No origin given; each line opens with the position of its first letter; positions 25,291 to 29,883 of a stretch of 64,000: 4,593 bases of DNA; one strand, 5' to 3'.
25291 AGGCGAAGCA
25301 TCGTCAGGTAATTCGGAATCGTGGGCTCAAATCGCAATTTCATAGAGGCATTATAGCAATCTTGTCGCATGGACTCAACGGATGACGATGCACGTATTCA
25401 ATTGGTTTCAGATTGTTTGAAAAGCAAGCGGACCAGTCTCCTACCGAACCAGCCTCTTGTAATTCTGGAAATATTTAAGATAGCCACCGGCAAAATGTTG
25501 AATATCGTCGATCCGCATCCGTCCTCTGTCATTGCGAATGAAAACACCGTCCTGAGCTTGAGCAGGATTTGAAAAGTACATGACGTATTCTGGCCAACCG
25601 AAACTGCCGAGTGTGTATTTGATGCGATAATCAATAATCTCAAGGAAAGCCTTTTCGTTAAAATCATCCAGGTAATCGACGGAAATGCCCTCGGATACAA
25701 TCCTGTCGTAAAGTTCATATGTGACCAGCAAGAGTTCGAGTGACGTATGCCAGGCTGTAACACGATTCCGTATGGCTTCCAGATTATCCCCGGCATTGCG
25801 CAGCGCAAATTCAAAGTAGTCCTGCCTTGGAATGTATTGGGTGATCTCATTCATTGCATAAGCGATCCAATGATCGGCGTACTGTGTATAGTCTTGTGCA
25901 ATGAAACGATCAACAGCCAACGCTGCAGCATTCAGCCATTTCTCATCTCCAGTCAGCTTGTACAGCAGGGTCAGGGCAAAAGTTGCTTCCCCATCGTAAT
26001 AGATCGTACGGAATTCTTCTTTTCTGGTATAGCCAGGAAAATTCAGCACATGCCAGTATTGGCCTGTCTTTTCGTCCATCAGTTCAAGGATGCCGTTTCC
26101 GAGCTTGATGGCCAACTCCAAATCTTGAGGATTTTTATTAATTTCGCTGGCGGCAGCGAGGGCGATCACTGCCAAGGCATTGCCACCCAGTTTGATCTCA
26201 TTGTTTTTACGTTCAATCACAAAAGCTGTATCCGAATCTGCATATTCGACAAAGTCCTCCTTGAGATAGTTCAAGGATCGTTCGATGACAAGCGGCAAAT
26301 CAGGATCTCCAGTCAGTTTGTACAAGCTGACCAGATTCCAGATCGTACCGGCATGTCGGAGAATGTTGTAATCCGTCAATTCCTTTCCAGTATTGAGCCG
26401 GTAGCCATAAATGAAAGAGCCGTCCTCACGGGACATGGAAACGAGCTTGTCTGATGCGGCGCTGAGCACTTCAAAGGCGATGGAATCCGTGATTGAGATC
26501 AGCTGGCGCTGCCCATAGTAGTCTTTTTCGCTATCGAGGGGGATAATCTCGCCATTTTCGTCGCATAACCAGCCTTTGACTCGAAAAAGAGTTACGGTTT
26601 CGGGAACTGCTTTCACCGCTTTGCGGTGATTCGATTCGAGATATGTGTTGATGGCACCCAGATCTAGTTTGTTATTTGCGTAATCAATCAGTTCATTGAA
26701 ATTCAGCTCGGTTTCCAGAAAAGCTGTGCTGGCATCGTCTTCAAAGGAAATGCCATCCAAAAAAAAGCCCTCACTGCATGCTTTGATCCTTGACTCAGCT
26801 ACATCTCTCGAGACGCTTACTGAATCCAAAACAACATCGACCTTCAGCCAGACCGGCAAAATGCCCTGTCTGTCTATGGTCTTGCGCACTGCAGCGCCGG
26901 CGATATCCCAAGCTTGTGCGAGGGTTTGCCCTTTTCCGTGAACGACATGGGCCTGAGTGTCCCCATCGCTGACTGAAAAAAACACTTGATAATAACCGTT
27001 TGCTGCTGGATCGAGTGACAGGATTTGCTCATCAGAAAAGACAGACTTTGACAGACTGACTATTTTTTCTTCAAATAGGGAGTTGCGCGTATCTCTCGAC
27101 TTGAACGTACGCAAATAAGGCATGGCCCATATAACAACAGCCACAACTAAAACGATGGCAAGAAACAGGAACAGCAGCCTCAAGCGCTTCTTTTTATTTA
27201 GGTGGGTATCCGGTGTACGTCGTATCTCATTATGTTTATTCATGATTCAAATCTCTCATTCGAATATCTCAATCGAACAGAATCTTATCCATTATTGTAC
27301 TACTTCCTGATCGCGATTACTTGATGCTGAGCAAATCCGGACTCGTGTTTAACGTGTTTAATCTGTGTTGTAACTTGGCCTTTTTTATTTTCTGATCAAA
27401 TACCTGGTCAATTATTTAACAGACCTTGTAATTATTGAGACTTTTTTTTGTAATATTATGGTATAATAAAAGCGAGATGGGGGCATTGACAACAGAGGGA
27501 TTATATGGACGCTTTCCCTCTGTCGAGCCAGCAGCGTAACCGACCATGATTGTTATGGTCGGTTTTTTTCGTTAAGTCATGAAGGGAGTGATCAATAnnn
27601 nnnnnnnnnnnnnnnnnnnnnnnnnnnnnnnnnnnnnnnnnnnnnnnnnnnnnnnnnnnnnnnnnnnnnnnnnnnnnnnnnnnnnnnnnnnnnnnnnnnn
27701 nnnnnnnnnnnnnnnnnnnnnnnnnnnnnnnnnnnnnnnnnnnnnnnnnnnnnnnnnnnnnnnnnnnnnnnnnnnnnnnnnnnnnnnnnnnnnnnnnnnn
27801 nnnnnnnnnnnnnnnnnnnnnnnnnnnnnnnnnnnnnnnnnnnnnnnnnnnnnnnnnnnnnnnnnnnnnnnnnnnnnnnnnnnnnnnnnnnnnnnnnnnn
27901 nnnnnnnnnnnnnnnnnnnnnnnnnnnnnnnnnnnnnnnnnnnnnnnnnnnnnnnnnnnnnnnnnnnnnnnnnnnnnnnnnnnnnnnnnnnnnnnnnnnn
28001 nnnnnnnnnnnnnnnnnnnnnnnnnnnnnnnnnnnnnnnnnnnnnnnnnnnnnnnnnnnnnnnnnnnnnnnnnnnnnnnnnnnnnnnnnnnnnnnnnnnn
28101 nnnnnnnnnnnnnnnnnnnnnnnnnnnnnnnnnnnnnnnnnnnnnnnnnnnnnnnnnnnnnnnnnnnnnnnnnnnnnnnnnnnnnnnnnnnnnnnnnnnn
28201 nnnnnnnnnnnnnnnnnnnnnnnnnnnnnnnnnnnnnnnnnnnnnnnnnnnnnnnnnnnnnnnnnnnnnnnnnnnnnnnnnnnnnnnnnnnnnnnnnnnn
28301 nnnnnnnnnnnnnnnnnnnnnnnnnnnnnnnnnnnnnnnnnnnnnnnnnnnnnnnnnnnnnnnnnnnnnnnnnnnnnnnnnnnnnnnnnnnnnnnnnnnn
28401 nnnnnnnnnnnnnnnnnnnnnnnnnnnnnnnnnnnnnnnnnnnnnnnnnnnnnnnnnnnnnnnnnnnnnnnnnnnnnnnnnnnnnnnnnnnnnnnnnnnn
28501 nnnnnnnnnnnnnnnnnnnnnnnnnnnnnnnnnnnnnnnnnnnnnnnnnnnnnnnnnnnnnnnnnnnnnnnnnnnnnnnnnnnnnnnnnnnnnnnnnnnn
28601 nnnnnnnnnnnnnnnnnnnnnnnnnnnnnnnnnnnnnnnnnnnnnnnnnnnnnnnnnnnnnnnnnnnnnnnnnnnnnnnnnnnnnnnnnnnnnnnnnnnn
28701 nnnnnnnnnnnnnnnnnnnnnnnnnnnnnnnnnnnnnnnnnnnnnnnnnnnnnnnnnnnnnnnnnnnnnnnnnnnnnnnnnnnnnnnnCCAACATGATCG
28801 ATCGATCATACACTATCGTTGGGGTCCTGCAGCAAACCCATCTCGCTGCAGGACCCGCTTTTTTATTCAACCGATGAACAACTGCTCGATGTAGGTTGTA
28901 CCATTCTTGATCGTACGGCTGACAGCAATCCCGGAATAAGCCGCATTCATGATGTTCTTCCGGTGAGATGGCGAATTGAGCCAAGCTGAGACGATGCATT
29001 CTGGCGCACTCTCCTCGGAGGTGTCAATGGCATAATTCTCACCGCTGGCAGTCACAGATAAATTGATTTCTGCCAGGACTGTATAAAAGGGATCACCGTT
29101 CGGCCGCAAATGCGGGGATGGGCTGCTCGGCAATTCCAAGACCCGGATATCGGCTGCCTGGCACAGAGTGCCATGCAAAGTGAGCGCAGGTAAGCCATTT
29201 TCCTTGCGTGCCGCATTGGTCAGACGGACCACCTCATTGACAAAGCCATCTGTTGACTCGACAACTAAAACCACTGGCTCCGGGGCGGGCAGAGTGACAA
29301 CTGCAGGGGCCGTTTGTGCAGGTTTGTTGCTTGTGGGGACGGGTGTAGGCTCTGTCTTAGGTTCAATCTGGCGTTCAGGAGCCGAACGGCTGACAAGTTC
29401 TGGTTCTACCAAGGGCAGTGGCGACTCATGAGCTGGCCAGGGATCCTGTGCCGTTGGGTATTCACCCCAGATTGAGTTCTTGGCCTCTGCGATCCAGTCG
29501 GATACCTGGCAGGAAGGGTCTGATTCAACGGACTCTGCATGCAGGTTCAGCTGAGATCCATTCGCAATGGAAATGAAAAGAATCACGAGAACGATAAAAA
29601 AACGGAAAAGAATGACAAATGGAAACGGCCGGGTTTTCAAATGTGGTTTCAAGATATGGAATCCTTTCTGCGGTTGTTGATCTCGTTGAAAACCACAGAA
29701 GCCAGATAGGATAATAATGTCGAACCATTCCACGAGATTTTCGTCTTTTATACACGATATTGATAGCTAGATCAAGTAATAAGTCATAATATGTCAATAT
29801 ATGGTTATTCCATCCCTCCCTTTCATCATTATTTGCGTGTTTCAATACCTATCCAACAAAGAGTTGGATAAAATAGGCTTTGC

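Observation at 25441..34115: Accessory surface island: class B sortase, two (E)MPxTG substrates, three secreted CAP/SCP paralogues, three c-di-GMP-type riboswitch leaders and a Fur box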

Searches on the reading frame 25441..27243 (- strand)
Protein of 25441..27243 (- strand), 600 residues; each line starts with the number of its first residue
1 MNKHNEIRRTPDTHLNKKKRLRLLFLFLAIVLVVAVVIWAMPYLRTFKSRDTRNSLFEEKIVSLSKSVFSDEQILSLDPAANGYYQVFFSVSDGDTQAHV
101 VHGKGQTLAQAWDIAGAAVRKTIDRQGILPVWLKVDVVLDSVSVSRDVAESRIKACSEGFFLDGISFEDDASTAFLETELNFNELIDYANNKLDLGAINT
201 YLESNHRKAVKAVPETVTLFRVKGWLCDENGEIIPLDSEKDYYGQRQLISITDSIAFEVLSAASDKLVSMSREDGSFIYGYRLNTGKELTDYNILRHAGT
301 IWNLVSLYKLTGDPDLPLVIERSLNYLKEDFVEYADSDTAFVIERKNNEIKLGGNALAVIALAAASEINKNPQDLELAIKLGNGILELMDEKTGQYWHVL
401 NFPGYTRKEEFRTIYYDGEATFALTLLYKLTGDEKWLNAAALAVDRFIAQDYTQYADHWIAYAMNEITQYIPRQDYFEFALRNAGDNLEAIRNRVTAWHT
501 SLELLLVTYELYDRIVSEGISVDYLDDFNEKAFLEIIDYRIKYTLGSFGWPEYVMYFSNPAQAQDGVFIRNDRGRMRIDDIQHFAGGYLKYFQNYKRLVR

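Call 7: search_protein_families(library=pfam, proteins=[window:25441-27243:-], max_evalue=0.01)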
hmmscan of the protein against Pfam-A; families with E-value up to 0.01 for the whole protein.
window:25441-27243:- (600 aa): 0 families

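Call 10: search_protein_families(library=ncbifam, proteins=[window:25441-27243:-], max_evalue=0.01)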
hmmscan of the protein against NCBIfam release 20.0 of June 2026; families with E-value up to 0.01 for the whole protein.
window:25441-27243:- (600 aa): 1 family
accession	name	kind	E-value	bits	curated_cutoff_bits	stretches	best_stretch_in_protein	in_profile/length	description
TIGR03897.1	lanti_2_LanM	subfamily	0.0051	14.6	304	0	298-445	652-785/932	type 2 lanthipeptide synthetase LanM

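Call 12: search_solved_structures(query=window:25441-27243:-, max_evalue=1)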
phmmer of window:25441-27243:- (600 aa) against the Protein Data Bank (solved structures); distinct sequences matched with E-value up to 1: 1.
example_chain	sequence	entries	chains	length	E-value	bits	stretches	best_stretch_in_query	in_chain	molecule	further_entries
6vc5_A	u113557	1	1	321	0.87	11.2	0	346-439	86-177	Endoglucanase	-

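Call 68: search_protein_representatives(protein=window:25441-27243:-)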
Query: 600 residues. Proteins with E-value up to 0.001 (for the whole library): 2121; up to 1e-10: 1243; up to 1e-30: 421. The best 150 are listed.
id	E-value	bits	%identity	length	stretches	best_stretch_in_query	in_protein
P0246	3.7e-131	454.9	42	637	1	51-598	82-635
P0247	1.5e-128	446.3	41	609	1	27-599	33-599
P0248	3.9e-127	441.6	43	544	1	86-596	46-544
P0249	1.4e-124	433.2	42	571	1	76-599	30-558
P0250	1.5e-123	429.8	40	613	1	23-599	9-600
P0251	1.6e-123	429.7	40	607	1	25-597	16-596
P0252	8.2e-123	427.3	39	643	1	9-598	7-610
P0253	4.8e-122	424.8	41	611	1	26-598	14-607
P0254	1.4e-120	420.0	40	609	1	16-599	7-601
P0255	2.3e-120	419.2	42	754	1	78-599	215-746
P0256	6.9e-119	414.4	39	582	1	54-598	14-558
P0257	7.5e-119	414.2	39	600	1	10-599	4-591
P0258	1.1e-118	413.8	40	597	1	81-600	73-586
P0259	1.6e-118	413.2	38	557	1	56-598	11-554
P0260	1.6e-113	396.7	39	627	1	27-599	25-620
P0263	7.0e-111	387.9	39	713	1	44-598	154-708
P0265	1.5e-110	386.8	39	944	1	80-596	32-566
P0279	2.4e-104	366.3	39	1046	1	57-593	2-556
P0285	3.1e-103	362.7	40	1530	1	82-592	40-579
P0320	2.9e-86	306.6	35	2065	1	83-596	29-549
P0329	2.6e-84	300.2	35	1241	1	84-598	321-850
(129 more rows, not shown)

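Call 71: search_solved_structures(query=A6, max_evalue=1)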
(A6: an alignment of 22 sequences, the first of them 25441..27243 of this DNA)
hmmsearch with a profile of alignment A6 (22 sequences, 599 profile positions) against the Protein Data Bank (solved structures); distinct sequences matched with E-value up to 1: 33.
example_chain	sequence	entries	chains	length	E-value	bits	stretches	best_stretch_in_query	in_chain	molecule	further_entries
3vw5_A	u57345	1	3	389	1.9e-06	29.9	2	277-380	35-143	Cellobiose 2-epimerase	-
5zhb_A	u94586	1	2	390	2.3e-06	29.6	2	296-401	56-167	Cellobiose 2-epimerase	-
4c1s_A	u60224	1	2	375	3.2e-05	25.8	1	403-460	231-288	GLYCOSIDE HYDROLASE FAMILY 76 MANNOSIDASE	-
4v1r_A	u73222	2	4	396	8.2e-05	24.5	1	412-443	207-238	ALPHA-1,6-MANNANASE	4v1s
9r4k_A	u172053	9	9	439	0.00017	23.4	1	409-440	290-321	Chains: A | Uncharacterized protein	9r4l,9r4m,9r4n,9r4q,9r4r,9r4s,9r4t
9r4p_A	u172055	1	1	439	0.00024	22.9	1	409-440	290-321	CtGH76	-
9r4o_A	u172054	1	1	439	0.00032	22.5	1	409-440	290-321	Uncharacterized protein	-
4z4j_A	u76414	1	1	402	0.0031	19.3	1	410-442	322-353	Cellobiose 2-epimerase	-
8wbu_A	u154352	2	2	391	0.0035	19.1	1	409-442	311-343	Cellobiose 2-epimerase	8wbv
7d5g_A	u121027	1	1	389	0.0036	19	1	410-442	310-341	Cellobiose 2-epimerase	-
6u4z_A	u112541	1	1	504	0.0048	18.6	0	408-454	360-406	Alpha-1,6-mannanase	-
2gh4_A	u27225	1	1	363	0.013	17.2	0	404-443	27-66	Putative glycosyl hydrolase yteR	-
1nc5_A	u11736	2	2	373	0.014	17.1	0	404-443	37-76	hypothetical protein yTER | Putative glycosyl hydrolase yteR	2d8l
4pw2_A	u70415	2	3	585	0.026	16.2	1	408-439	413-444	D-glucuronyl C5 epimerase B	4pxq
4bok_A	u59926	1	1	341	0.035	15.8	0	413-436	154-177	ALPHA-1,6-MANNANASE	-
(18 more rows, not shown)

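Call 72: search_protein_families(library=pfam, proteins=[P0265, P0279, P0285, P0320, P0329, P0255, P0263], max_evalue=0.001)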
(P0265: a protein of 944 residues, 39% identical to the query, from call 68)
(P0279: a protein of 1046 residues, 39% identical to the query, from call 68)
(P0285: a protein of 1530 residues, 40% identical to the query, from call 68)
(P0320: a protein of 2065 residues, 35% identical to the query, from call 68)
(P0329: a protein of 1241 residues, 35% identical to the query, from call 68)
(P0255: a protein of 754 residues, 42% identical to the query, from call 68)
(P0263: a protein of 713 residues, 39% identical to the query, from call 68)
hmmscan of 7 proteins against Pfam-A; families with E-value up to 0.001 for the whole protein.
P0265 (944 aa): 1 family
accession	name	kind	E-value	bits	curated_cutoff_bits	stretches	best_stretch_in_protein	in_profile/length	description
PF07470.19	Glyco_hydro_88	-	0.00045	19.8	26.6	0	236-369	56-178/352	Glycosyl Hydrolase Family 88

P0279 (1046 aa): 2 families
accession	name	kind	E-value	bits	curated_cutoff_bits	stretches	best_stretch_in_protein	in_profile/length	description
PF08245.18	Mur_ligase_M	-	1.7e-32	113.4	24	1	689-874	1-199/200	Mur ligase middle domain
PF02875.26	Mur_ligase_C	-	1.7e-11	45.5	28.4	1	910-1028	8-127/127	Mur ligase, glutamate ligase domain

P0285 (1530 aa): 3 families
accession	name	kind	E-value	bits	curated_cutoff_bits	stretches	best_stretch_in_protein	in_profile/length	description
PF09587.15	PGA_cap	-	1.4e-48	166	27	1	1184-1435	2-254/255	Bacterial capsule synthesis protein PGA_cap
PF08245.18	Mur_ligase_M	-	3.1e-09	37.5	24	1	771-982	1-200/200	Mur ligase middle domain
PF02875.26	Mur_ligase_C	-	3.3e-05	25.2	28.4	1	1007-1129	4-125/127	Mur ligase, glutamate ligase domain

P0320 (2065 aa): 3 families
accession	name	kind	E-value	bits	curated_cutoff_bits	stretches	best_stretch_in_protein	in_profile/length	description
PF09587.15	PGA_cap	-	1.2e-57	195.8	27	1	579-822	3-254/255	Bacterial capsule synthesis protein PGA_cap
PF08245.18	Mur_ligase_M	-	1.4e-54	185.6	24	2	1711-1897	1-199/200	Mur ligase middle domain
PF02875.26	Mur_ligase_C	-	4.1e-24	86.3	28.4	2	1934-2046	11-126/127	Mur ligase, glutamate ligase domain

P0329 (1241 aa): 1 family
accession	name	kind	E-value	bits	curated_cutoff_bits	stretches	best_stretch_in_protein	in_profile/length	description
PF14398.11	ATPgrasp_YheCD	-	3.2e-34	118.8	26.8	1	992-1206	10-225/255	YheC/D like ATP-grasp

P0255 (754 aa): 2 families
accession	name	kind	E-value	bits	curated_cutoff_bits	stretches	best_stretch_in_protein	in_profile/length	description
PF07833.16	Cu_amine_oxidN1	-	1.1e-35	122.3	24.2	1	66-170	2-106/108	Copper amine oxidase N-terminal domain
PF07944.18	Beta-AFase-like_GH127_cat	-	0.00074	19.1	24.9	0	565-625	178-240/376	Beta-L-arabinofuranosidase, GH127 catalytic domain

P0263 (713 aa): 1 family
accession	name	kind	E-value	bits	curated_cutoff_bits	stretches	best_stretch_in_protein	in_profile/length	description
PF07833.16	Cu_amine_oxidN1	-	8.7e-35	119.4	24.2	1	32-139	1-108/108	Copper amine oxidase N-terminal domain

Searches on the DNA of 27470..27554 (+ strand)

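Call 75: build_rna_model(alignment_id=A2)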
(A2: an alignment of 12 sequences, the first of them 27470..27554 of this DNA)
Model R1 built from alignment A2 (12 sequences, 87 columns); structure: RNAalifold consensus.
model positions 84; base pairs 11; branch points 0; effective number of sequences 3.11; information 0.676 bits per position. Calibrated on 0.2 Mb of random sequence (short: E-values are rough).
structure used (alignment columns):
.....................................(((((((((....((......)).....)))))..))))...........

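Call 82: search_with_rna_model(model_id=R1, sources=[L016, L017, L018, L019, L020, L021, L022, L023, L024, L025, L026, L027, L028, L029, L030, L031, L032, L033, L034, L035, L036, L037, L038, L039, L040, L041, L042, L043, L044, L045, L046, L047, L048, L049, L050, L051, L052, L053, L054, L055, L056, L057, L058, L059, L060, L061, L062, L063, L064, L065, L066, L067, L068, L069, L070, L071, L072, L073, L074, L075, L076, L077, L078, L079, L080, L081, L082, L083, L084, L085, L086, L087, L088, L089, L090, L091, L092, L093, L094, L095], max_evalue=0.01)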
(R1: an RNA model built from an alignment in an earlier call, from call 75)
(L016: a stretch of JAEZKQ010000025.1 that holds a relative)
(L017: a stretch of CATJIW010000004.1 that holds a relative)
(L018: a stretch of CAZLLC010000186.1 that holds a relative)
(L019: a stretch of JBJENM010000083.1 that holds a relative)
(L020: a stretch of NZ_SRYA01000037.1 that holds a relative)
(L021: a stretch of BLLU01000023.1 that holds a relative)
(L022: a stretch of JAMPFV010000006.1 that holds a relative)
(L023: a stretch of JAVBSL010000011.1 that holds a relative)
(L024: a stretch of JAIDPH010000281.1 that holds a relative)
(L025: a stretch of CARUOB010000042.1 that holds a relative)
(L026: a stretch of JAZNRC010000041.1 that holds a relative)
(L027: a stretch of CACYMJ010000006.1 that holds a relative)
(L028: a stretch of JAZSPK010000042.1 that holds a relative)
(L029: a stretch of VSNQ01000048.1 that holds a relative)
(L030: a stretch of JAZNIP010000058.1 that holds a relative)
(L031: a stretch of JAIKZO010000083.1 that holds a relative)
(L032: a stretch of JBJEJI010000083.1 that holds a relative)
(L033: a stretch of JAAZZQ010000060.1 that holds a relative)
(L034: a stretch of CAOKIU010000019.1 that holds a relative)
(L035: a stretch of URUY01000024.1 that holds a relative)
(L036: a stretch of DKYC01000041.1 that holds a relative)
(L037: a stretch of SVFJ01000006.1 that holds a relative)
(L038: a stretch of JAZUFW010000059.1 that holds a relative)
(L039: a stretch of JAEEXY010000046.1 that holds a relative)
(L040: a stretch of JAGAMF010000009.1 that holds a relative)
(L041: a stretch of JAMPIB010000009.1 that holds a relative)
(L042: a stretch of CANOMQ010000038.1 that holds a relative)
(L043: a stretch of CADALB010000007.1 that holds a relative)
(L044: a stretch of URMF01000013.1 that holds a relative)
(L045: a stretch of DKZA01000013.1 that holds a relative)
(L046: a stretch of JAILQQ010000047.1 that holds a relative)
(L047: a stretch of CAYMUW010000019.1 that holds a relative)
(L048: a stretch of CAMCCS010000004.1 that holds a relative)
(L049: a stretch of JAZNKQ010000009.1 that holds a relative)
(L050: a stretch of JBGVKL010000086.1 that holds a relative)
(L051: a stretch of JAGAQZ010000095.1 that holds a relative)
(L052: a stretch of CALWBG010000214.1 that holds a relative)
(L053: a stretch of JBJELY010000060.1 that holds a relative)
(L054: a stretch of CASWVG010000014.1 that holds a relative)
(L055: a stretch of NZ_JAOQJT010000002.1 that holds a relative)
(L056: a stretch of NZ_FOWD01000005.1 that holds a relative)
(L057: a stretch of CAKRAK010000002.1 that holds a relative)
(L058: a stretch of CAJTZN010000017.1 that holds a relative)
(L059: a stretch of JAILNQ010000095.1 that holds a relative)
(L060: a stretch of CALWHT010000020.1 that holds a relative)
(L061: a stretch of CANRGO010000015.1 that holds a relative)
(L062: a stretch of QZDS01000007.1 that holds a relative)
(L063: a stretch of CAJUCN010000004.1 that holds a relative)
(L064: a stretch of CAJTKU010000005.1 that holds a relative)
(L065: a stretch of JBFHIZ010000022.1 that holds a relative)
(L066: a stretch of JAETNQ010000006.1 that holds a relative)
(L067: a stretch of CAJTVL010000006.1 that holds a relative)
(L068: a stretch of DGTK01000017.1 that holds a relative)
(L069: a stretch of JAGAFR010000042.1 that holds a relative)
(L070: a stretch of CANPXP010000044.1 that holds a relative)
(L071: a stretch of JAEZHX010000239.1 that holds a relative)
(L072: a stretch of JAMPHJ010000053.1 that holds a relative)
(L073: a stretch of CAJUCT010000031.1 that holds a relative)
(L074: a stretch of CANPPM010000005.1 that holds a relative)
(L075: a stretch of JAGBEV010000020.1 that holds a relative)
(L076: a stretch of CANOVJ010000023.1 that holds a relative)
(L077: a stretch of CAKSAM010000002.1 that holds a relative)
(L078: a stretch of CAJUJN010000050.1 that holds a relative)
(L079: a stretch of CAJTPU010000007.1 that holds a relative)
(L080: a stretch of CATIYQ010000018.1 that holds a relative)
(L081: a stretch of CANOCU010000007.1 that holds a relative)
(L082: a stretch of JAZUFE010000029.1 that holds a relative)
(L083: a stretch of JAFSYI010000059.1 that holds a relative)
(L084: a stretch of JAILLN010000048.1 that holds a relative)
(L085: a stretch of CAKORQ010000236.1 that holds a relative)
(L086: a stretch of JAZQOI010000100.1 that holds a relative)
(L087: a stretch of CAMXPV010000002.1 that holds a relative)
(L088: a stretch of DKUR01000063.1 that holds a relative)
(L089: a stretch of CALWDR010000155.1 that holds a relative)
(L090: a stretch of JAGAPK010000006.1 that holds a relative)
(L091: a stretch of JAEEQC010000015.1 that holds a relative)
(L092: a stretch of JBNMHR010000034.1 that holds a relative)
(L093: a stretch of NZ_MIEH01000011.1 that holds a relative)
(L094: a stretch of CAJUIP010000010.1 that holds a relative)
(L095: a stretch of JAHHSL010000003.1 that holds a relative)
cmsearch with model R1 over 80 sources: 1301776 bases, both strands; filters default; matches with E-value up to 0.01: 0.
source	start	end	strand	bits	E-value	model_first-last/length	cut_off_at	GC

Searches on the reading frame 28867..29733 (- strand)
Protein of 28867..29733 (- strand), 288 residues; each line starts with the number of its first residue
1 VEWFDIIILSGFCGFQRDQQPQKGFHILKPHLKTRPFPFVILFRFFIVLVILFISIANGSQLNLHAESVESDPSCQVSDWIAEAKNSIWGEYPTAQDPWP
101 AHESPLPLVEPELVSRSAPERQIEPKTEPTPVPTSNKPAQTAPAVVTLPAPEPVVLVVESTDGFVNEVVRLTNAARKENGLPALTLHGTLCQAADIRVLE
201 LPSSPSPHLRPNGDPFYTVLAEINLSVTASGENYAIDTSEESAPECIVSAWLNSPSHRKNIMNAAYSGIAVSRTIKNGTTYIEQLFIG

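Call 7: search_protein_families(library=pfam, proteins=[window:28867-29733:-], max_evalue=0.01)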
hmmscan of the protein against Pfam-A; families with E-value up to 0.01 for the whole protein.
window:28867-29733:- (288 aa): 1 family
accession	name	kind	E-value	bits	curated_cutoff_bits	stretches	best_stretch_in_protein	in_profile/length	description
PF00188.32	CAP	-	7.9e-11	43.3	21.1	1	169-279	1-108/117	Cysteine-rich secretory protein family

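Call 10: search_protein_families(library=ncbifam, proteins=[window:28867-29733:-], max_evalue=0.01)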
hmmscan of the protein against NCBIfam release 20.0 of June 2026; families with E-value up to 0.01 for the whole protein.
window:28867-29733:- (288 aa): 1 family
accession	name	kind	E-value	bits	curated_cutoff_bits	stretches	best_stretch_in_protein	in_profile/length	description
TIGR02909.1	spore_YkwD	subfamily_domain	2.4e-16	59.8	171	1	166-288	6-127/127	uncharacterized protein, YkwD family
